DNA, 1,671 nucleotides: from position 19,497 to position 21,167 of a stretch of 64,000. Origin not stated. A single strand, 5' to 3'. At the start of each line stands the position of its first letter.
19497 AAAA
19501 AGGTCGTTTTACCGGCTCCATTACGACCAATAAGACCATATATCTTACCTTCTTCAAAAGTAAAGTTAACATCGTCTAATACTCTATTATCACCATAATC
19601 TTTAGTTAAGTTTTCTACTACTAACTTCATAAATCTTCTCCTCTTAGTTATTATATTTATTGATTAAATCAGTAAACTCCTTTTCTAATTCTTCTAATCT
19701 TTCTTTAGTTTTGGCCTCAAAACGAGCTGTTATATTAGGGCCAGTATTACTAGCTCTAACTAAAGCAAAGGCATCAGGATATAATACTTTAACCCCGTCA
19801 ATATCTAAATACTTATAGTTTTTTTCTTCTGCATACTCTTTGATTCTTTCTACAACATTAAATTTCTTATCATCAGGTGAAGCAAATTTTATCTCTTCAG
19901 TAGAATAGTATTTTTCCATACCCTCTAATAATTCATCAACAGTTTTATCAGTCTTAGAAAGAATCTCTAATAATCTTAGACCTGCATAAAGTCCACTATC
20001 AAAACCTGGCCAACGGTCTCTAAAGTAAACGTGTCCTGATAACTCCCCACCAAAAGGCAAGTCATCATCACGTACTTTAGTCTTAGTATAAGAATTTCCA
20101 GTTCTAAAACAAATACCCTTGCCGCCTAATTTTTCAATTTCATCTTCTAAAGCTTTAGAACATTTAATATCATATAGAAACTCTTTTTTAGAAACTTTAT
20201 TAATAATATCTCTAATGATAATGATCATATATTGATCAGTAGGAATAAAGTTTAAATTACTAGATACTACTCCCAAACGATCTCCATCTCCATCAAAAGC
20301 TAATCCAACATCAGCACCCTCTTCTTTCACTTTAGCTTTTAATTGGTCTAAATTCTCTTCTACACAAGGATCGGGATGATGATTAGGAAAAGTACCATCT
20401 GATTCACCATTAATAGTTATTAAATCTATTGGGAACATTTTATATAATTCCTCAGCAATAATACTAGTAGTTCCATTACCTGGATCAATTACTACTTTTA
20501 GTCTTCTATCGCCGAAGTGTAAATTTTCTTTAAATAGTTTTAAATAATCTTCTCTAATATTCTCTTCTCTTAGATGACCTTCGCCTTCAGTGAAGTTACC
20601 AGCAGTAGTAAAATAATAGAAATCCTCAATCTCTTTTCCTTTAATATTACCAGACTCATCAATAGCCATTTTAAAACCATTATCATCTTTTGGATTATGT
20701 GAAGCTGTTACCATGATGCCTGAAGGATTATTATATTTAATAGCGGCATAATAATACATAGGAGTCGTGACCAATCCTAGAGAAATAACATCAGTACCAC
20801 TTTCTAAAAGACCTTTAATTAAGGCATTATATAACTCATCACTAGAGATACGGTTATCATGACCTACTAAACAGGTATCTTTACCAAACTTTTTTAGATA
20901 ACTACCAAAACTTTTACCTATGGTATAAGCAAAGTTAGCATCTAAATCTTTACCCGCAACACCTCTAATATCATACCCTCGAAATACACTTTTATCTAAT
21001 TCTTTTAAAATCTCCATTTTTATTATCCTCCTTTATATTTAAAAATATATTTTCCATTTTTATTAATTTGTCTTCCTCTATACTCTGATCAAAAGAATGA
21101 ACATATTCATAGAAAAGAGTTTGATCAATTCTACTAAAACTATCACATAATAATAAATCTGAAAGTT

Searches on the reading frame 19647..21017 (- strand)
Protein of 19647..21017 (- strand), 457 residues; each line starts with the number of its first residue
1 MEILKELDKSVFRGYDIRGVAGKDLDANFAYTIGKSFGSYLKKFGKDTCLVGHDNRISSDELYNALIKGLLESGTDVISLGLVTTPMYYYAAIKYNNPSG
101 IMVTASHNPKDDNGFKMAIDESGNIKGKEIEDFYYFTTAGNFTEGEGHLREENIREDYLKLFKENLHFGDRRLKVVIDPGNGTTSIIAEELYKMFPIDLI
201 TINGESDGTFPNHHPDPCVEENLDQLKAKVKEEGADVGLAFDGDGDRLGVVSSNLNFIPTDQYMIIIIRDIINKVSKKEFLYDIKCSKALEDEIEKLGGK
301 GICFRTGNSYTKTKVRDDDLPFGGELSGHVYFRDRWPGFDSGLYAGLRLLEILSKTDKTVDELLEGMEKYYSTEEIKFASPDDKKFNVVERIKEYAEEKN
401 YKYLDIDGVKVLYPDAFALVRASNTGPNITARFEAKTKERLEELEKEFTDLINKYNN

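Call 60: find_encoding_contigs(protein=window:19647-21017:-, flank=10000, max_places=1)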
Protein window:19647-21017:- (457 aa): 5 contigs read that carry it; 1 place shown.
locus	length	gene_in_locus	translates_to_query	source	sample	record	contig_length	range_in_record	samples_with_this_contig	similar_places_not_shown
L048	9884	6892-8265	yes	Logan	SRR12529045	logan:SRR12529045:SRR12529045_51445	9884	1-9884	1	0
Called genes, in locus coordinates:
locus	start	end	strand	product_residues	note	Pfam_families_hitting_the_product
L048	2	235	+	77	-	?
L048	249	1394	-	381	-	PF05636:HIGH_NTase1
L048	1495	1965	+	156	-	-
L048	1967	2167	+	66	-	PF01783:Ribosomal_L32p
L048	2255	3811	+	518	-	PF01368:DHH, PF00571:CBS, PF01368:DHH, PF02833:DHHA2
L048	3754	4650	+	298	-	PF04018:VCA0040-like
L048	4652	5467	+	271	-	PF02673:BacA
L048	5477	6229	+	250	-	PF02535:Zip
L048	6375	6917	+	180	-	-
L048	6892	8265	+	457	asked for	PF02878:PGM_PMM_I, PF02879:PGM_PMM_II, PF02880:PGM_PMM_III, PF00408:PGM_PMM_IV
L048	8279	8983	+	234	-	PF00005:ABC_tran, PF13304:AAA_21 (faint)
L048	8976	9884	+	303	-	?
